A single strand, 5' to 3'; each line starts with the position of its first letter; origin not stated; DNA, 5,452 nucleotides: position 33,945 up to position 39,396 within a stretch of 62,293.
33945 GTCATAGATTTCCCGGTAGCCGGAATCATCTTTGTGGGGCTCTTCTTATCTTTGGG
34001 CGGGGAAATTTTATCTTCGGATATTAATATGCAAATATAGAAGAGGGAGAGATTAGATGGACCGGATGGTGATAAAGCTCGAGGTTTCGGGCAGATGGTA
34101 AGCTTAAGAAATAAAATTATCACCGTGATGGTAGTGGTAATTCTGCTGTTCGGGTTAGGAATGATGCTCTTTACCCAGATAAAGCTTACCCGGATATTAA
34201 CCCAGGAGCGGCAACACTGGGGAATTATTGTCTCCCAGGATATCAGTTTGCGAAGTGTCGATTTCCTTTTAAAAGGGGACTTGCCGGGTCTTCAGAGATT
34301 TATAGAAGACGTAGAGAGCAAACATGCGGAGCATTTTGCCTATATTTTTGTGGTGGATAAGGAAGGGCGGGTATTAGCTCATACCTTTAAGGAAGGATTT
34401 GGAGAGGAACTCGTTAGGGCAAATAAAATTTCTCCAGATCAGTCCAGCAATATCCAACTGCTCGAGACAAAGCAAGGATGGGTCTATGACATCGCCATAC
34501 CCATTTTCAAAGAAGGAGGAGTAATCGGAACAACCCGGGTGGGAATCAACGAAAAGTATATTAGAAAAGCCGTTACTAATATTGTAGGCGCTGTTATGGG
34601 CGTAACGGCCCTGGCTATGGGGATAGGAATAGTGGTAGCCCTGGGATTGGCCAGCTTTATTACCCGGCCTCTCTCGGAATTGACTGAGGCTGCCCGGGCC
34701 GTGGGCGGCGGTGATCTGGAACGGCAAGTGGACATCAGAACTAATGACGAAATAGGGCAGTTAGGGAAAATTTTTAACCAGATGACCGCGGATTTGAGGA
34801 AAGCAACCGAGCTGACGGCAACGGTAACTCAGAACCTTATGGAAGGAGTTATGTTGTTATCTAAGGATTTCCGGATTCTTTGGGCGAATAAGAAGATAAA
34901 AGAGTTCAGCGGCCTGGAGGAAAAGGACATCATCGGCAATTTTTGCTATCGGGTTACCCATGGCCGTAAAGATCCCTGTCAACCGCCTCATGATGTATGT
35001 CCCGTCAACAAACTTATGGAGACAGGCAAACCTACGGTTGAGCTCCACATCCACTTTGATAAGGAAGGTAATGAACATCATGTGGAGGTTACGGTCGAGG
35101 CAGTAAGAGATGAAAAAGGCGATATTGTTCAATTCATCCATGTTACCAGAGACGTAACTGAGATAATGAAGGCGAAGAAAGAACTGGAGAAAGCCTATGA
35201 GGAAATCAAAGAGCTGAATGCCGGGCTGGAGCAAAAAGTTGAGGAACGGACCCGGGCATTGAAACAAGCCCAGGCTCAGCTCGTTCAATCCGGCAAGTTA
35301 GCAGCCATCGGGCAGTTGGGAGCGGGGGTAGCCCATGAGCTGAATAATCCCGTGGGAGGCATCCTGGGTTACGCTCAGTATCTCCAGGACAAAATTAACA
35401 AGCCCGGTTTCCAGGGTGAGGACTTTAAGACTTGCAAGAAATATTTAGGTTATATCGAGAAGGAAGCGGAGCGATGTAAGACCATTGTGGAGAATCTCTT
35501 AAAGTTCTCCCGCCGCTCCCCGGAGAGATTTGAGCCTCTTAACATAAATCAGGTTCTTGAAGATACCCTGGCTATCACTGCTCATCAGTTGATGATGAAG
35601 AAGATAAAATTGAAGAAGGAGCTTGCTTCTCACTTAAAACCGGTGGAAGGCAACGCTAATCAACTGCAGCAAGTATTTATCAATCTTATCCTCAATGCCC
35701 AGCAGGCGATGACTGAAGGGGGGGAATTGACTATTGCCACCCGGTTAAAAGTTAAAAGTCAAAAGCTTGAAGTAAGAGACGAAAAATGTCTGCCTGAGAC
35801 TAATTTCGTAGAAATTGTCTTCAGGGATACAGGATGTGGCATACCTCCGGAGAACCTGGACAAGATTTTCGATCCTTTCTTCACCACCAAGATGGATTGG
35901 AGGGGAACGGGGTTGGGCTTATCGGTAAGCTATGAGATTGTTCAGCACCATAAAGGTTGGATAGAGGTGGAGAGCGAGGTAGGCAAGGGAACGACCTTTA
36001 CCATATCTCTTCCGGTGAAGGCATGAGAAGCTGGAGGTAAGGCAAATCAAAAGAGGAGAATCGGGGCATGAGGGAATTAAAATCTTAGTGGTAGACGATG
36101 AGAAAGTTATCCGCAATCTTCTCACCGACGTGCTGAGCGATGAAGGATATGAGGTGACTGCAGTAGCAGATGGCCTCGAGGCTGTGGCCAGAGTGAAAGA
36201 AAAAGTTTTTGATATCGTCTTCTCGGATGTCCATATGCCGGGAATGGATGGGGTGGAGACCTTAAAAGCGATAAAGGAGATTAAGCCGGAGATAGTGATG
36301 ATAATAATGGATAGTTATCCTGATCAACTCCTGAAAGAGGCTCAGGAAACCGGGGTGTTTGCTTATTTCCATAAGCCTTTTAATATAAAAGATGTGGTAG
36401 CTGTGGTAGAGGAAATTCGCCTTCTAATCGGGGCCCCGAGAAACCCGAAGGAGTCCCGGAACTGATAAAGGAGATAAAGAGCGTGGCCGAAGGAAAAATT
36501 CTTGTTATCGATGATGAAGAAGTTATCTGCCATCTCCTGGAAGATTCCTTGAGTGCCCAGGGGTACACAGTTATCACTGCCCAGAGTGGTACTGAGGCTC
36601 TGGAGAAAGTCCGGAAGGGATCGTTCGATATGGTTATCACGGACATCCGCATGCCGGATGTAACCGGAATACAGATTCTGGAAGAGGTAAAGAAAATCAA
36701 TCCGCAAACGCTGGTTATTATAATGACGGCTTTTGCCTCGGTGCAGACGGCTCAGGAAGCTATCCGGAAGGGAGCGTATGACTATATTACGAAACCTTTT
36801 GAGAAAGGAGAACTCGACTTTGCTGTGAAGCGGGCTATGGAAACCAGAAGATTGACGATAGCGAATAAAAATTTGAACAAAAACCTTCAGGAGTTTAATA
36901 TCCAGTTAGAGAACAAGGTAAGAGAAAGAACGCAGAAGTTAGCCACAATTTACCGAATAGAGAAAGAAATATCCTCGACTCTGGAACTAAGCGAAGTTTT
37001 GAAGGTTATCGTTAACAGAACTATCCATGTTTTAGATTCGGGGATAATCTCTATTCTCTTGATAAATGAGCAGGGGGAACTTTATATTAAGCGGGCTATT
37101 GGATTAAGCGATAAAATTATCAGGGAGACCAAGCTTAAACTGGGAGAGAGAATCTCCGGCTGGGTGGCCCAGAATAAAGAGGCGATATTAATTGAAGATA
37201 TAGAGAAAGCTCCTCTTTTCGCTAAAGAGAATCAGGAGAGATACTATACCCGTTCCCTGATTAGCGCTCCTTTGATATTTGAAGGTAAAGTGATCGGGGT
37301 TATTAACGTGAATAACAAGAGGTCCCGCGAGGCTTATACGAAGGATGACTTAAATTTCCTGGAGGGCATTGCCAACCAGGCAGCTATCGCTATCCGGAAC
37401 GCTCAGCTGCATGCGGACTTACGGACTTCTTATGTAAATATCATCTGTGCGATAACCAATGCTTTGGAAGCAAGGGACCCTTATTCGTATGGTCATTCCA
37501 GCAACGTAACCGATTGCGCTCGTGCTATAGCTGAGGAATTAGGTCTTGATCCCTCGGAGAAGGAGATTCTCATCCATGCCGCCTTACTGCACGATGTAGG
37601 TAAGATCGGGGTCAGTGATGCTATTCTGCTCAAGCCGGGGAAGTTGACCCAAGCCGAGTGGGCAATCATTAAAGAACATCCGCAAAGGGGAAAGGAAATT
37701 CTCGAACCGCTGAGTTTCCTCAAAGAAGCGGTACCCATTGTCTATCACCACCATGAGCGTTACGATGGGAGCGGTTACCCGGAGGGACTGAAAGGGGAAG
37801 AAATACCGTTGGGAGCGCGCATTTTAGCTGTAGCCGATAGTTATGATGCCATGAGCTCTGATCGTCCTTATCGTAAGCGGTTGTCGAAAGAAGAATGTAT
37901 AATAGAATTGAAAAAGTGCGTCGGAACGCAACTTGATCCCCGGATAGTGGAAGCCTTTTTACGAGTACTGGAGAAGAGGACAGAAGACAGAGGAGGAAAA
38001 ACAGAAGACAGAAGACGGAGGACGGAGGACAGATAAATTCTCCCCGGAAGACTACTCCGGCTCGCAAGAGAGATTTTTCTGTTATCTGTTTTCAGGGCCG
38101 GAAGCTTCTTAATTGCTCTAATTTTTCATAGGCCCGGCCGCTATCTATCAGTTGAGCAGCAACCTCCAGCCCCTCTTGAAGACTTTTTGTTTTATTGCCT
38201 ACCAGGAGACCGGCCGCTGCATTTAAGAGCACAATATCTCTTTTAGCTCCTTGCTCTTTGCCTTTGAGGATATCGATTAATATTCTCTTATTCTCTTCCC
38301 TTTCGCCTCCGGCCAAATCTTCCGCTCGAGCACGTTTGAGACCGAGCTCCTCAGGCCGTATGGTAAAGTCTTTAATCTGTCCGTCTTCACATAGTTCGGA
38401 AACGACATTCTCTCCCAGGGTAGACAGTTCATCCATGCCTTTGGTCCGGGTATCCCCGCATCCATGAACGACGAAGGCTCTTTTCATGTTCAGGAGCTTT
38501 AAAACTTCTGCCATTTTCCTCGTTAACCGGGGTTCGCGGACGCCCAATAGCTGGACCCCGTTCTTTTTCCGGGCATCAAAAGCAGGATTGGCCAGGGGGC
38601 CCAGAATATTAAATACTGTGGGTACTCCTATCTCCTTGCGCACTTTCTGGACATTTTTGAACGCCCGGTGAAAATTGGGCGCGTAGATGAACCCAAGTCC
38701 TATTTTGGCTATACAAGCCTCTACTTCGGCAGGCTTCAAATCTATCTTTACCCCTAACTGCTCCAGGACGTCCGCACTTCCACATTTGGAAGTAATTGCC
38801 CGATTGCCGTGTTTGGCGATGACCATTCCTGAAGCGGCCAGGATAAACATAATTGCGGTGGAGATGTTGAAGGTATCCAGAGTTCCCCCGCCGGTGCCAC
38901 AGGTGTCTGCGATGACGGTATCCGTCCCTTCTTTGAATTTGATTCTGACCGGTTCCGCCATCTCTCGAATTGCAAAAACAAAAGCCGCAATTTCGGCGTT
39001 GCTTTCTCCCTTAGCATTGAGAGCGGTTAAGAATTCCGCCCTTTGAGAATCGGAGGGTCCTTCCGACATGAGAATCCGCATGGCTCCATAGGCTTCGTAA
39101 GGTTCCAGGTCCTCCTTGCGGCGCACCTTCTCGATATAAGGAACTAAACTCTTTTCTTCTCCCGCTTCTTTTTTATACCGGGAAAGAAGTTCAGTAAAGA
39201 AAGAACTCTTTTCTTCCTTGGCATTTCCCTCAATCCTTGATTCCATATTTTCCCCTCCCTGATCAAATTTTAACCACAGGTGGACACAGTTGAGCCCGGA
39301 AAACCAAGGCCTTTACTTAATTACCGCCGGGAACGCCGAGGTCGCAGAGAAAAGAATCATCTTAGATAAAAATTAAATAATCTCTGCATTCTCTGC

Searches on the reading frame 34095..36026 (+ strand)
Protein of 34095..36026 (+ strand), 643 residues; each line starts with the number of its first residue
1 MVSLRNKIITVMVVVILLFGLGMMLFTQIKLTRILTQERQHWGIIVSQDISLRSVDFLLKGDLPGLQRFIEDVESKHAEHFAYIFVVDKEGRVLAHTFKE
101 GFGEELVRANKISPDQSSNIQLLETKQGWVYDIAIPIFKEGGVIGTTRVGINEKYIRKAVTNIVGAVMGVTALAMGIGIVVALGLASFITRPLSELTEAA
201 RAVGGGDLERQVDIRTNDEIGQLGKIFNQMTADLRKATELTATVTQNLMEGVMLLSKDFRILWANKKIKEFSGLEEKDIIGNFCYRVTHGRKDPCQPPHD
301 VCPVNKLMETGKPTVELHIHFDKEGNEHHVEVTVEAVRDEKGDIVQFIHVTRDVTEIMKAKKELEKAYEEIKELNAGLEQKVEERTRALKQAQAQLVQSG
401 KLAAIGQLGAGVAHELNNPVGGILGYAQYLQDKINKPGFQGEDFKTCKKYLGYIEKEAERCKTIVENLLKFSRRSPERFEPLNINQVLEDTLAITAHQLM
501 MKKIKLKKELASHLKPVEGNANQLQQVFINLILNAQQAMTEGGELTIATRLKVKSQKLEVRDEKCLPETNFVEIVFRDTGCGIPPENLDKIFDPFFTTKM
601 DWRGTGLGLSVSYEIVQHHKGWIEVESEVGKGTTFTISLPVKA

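Call 65: search_protein_families(library=pfam, proteins=[window:34095-36026:+], max_evalue=0.000001)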
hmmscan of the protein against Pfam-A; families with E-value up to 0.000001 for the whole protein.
window:34095-36026:+ (643 aa): 7 families
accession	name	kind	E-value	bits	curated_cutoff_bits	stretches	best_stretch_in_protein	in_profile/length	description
PF02518.31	HATPase_c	-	8e-27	94.3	26.4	1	520-642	2-110/111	Histidine kinase-, DNA gyrase B-, and HSP90-like ATPase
PF00672.30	HAMP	-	1.5e-15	57.7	25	1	185-235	2-52/53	HAMP domain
PF13426.13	PAS_9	-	4.9e-14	52.9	27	1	250-356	2-103/103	PAS domain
PF08448.16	PAS_4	-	1.7e-13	51.2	23.1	1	247-356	3-107/110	PAS fold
PF00512.31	HisKA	-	2.9e-13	50.1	26.9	1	406-474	3-63/66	His Kinase A (phospho-acceptor) domain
PF17203.10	sCache_3_2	-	4.9e-13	49.8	28.4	1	47-162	18-137/140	Single cache domain 3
PF00989.32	PAS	-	2e-07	31.5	22.6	1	244-354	6-113/113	PAS fold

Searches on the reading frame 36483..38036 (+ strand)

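Call 18: search_protein_families(library=ncbifam, proteins=[window:36483-38036:+], max_evalue=0.00001)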
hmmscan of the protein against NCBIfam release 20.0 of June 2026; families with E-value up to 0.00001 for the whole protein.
window:36483-38036:+ (517 aa): 103 families (the best 25 are shown)
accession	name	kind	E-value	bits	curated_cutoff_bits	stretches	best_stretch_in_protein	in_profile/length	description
NF053512.1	nitric_RR_NosR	exception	1.7e-88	297.5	400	2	309-506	166-364/422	response regulator c-di-GMP phosphodiesterase, NosR family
NF008469.0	PRK11361.1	equivalog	6.3e-35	120.8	714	1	4-137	5-138/461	acetoacetate metabolism transcriptional regulator AtoC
NF007689.0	PRK10365.1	equivalog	1.6e-29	103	760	1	5-127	7-129/441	sigma-54-dependent response regulator transcription factor ZraR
TIGR01818.1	ntrC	equivalog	1.1e-28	100.3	558.6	1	6-130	1-125/463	nitrogen regulation protein NR(I)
NF051870.1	NAssimRespRegNtrX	equivalog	2.8e-28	99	600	1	5-163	3-162/452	nitrogen assimilation response regulator NtrX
NF011695.0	PRK15115.1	equivalog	6.2e-25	87.9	763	1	4-123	7-126/445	two-component system response regulator GlrR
NF006900.1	PRK09390.1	equivalog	8.7e-25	87.4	255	1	3-147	4-148/203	response regulator FixJ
NF045505.1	RR_RssB_Pseudo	equivalog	1.5e-24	86.8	700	1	5-144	7-147/394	two-component system response regulator RssB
NF008176.1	PRK10923.1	equivalog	1.5e-24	86.5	620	1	1-130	1-130/469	nitrogen regulation protein NR(I)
NF041946.1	LuxO_transreg_Vib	equivalog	2.5e-23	82.6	800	1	9-133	2-126/463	quorum-sensing sigma-54 dependent transcriptional regulator LuxO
NF047793.1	ResRegPgtA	equivalog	2.5e-23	82.6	650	1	3-154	5-160/414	two-component system response regulator PgtA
NF045944.1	ResRegRpaBCyano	equivalog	1.6e-22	80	330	1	7-181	1-170/229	response regulator transcription factor RpaB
NF051850.1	RespRegRprY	equivalog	6.7e-22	78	370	1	5-177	6-169/234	response regulator transcription factor RprY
NF040534.1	resp_reg_YycF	equivalog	7.6e-21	74.4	340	1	5-173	2-164/231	response regulator YycF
NF052313.1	T9SS_RR_PorX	equivalog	9.8e-21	74.1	300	1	5-170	2-165/513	T9SS response regulator signal transducer PorX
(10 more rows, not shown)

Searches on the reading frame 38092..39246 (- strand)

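Call 18: search_protein_families(library=ncbifam, proteins=[window:38092-39246:-], max_evalue=0.00001)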
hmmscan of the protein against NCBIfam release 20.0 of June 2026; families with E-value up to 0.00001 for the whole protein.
window:38092-39246:- (384 aa): 11 families
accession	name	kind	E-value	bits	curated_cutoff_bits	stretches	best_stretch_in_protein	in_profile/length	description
TIGR01245.1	trpD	equivalog_domain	8.5e-113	377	199.05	1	38-380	1-328/330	anthranilate phosphoribosyltransferase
NF011201.0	PRK14607.1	equivalog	5.1e-102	342.3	670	1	21-380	182-525/534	bifunctional anthranilate synthase component II/anthranilate phosphoribosyltransferase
NF007073.0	PRK09522.1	equivalog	3.5e-58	197.8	738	1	25-379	191-527/531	bifunctional anthranilate synthase glutamate amidotransferase component TrpG/anthranilate phosphoribosyltransferase TrpD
NF005635.0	PRK07394.1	equivalog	6.1e-25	88.2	287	1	45-382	20-343/348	hypothetical protein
NF006564.0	PRK09071.1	equivalog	2.9e-18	65.9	257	1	25-266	4-238/335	glycosyl transferase family protein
NF003338.0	PRK04350.1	subfamily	2.7e-17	62.3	434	1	35-183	93-233/502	thymidine phosphorylase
TIGR03327.1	AMP_phos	equivalog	7e-15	54.5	535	1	29-185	83-230/500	AMP phosphorylase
TIGR02645.1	ARCH_P_rylase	hypoth_equivalog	1.2e-14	53.7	434.6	1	30-188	83-232/493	putative thymidine phosphorylase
NF006005.0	PRK08136.1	equivalog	1.1e-11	44.6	185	1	49-263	22-228/314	DNA-binding protein YbiB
TIGR02644.1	Y_phosphoryl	subfamily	1.9e-09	36.8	409.05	1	38-187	5-149/417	pyrimidine-nucleoside phosphorylase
NF004490.0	PRK05820.1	equivalog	5.7e-08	31.8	269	1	37-185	8-151/439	thymidine phosphorylase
